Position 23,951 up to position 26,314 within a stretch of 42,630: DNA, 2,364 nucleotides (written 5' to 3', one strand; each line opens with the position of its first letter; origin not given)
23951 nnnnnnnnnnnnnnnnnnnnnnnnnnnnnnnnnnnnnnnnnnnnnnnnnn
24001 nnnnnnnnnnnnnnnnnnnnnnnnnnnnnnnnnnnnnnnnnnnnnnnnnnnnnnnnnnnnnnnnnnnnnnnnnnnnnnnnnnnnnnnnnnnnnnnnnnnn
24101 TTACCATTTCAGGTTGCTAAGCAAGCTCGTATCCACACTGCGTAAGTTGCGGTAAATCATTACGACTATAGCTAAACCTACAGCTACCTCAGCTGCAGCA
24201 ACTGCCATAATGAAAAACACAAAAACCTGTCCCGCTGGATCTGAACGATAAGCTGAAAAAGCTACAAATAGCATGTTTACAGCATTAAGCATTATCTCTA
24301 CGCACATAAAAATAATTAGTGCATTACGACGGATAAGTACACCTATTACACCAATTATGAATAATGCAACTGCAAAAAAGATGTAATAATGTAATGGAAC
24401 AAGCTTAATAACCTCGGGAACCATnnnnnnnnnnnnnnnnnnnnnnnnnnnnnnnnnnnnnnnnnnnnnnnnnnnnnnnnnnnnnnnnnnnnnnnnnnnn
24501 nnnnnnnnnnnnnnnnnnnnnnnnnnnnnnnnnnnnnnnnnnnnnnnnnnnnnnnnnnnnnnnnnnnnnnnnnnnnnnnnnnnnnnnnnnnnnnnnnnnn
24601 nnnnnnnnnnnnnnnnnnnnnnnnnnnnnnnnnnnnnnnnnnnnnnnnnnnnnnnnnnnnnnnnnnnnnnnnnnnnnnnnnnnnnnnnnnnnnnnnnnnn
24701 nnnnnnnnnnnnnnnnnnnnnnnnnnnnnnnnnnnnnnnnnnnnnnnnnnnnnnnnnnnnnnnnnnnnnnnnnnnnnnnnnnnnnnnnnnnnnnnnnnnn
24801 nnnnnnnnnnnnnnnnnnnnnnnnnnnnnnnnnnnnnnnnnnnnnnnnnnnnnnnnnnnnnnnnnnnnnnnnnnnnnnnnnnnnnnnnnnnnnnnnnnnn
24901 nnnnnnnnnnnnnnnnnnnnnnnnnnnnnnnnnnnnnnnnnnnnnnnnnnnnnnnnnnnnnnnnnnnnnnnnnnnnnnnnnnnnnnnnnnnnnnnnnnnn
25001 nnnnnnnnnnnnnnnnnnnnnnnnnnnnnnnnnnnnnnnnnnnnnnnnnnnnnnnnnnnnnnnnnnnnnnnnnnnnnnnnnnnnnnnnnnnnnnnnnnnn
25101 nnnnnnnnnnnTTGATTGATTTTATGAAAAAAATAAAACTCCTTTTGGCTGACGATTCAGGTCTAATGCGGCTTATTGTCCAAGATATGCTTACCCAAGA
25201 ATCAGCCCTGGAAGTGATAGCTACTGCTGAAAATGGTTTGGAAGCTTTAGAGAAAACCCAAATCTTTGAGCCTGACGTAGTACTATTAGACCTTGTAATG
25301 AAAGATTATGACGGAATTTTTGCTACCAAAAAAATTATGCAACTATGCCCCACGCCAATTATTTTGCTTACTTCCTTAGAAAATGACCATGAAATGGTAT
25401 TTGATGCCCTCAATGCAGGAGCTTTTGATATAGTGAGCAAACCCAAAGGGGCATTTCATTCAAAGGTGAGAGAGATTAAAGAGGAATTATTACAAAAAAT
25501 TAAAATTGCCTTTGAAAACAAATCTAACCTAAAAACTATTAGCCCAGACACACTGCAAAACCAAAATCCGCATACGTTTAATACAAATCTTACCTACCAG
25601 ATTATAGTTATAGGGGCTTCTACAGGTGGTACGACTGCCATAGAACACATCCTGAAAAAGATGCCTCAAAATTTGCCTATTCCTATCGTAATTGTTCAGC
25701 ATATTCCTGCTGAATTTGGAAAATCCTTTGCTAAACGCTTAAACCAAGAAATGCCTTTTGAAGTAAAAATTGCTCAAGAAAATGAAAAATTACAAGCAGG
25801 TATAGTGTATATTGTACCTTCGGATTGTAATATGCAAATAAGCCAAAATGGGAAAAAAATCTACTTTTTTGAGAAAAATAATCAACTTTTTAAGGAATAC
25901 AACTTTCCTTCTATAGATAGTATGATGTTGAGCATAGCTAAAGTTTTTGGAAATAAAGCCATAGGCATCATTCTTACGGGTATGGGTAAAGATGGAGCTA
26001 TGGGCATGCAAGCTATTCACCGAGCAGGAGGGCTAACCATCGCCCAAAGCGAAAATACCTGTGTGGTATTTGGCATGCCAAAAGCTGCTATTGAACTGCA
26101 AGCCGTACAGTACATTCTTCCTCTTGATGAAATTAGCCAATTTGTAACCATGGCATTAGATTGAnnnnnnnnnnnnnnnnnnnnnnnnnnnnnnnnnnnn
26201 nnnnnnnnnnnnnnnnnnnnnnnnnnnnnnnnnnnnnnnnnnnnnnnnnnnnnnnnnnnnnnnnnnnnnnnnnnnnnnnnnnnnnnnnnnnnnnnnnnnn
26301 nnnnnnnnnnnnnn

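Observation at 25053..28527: Three-gene chemosensory module (cheA, cheC-like, cheB) wedged between nuoJK and nuoI, with no cheY, cheW, cheR or MCP in view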

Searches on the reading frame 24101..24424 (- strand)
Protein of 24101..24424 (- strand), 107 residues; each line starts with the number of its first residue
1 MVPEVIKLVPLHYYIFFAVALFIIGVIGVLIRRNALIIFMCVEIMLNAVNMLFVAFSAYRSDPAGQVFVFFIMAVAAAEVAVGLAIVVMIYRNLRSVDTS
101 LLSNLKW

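Call 3: search_protein_families(library=pfam, proteins=[window:24101-24424:-], max_evalue=0.01)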
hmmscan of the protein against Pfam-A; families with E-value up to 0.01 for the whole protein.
window:24101-24424:- (107 aa): 1 family
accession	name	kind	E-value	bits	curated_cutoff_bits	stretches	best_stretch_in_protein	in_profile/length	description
PF00420.29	Oxidored_q2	-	3.6e-29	100.8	26.1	1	14-107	2-95/95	NADH-ubiquinone/plastoquinone oxidoreductase chain 4L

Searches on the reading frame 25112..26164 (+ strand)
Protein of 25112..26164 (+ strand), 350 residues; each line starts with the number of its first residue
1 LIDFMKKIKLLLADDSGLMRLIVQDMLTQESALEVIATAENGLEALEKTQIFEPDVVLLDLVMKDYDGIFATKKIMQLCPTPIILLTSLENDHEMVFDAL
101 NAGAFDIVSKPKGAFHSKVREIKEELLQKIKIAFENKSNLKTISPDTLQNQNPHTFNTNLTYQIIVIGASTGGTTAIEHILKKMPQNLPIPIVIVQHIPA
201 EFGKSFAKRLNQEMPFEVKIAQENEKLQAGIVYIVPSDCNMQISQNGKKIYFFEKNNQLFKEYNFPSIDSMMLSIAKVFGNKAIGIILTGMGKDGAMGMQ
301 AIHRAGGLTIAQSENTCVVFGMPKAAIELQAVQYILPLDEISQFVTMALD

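Call 3: search_protein_families(library=pfam, proteins=[window:25112-26164:+], max_evalue=0.01)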
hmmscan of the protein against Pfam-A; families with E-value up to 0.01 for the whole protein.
window:25112-26164:+ (350 aa): 2 families
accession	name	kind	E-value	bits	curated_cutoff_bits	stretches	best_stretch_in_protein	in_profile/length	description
PF01339.22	CheB_methylest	-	8.3e-64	214.9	24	1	165-343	1-172/174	CheB methylesterase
PF00072.30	Response_reg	-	1e-20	74.4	30.2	1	11-111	2-100/111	Response regulator receiver domain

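Call 6: search_protein_families(library=ncbifam, proteins=[window:25112-26164:+], max_evalue=1)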
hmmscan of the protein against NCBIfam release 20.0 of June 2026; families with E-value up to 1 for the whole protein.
window:25112-26164:+ (350 aa): 88 families (the best 25 are shown)
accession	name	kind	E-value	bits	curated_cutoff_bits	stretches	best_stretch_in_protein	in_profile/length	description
NF001965.0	PRK00742.1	subfamily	2.6e-105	352.5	293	1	5-346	1-350/357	chemotaxis-specific protein-glutamate methyltransferase CheB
NF009206.0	PRK12555.1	subfamily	5.1e-99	331.4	342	1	8-346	1-333/340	chemotaxis-specific protein-glutamate methyltransferase CheB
NF041367.1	CheY_Halo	equivalog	1.6e-19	70.4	200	1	11-112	2-101/114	chemotaxis protein CheY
NF007935.0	PRK10651.1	equivalog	8.6e-15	54.5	250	1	7-104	6-103/216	two-component system response regulator NarL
TIGR02875.1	spore_0_A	equivalog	5.1e-14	52.1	200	1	6-136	1-135/262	sporulation transcription factor Spo0A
NF040689.1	MtrAB_MtrA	equivalog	2e-13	50.2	300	1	11-113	3-101/219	MtrAB system response regulator MtrA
NF011896.0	PRK15369.1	equivalog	8.2e-13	48.4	242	1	5-110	1-106/211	two component system response regulator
NF008469.0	PRK11361.1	equivalog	1.8e-12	46.7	714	1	9-111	6-106/461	acetoacetate metabolism transcriptional regulator AtoC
NF045944.1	ResRegRpaBCyano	equivalog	2.4e-12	46.7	330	1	11-124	1-113/229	response regulator transcription factor RpaB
NF041733.1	resp_reg_CseB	equivalog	2.9e-12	46.4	350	1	9-114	2-104/228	two-component system response regulator CseB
NF007018.1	PRK09483.1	equivalog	8.5e-12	45.2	280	1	8-135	2-128/217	UvrY/SirA/GacA family response regulator transcription factor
NF007708.0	PRK10403.1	equivalog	1e-11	44.7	343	1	7-105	6-104/215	nitrate/nitrite response regulator protein NarP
NF007135.0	PRK09581.1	equivalog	1e-11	44.4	474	1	11-187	6-181/457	PleD family two-component system response regulator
NF047785.1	respo_reg_MadR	equivalog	1.7e-11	43.9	300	1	8-139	1-132/209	MadR family response regulator transcription factor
NF052445.1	RespRegMctR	equivalog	3e-11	43.1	300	1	7-110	1-104/205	two-component system response regulator MctR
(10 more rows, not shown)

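Call 50: search_solved_structures(query=window:25124-26164:+, max_evalue=1e-20, show_alignments=1)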
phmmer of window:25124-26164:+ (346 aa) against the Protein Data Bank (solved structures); distinct sequences matched with E-value up to 1e-20: 6.
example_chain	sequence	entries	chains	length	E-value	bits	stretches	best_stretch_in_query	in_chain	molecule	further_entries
1a2o_A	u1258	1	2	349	1.8e-66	227.7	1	1-341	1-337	CHEB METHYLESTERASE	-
6ymz_A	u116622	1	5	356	2.1e-64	220.9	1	1-341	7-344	Protein-glutamate methylesterase/protein-glutamine glutaminase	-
7esg_A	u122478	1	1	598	6.4e-52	179.9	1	157-341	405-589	Glutathione S-transferase,Protein-glutamate methylesterase/protein-glutamine glutaminase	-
1chd_A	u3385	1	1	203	1.6e-43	152.3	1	159-341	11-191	CHEB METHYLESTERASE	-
3sft_A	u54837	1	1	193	1.9e-42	148.8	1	158-338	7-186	Chemotaxis response regulator protein-glutamate methylesterase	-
3t8y_A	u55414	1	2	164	2.6e-23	85.9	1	3-130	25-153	Chemotaxis response regulator protein-glutamate methylesterase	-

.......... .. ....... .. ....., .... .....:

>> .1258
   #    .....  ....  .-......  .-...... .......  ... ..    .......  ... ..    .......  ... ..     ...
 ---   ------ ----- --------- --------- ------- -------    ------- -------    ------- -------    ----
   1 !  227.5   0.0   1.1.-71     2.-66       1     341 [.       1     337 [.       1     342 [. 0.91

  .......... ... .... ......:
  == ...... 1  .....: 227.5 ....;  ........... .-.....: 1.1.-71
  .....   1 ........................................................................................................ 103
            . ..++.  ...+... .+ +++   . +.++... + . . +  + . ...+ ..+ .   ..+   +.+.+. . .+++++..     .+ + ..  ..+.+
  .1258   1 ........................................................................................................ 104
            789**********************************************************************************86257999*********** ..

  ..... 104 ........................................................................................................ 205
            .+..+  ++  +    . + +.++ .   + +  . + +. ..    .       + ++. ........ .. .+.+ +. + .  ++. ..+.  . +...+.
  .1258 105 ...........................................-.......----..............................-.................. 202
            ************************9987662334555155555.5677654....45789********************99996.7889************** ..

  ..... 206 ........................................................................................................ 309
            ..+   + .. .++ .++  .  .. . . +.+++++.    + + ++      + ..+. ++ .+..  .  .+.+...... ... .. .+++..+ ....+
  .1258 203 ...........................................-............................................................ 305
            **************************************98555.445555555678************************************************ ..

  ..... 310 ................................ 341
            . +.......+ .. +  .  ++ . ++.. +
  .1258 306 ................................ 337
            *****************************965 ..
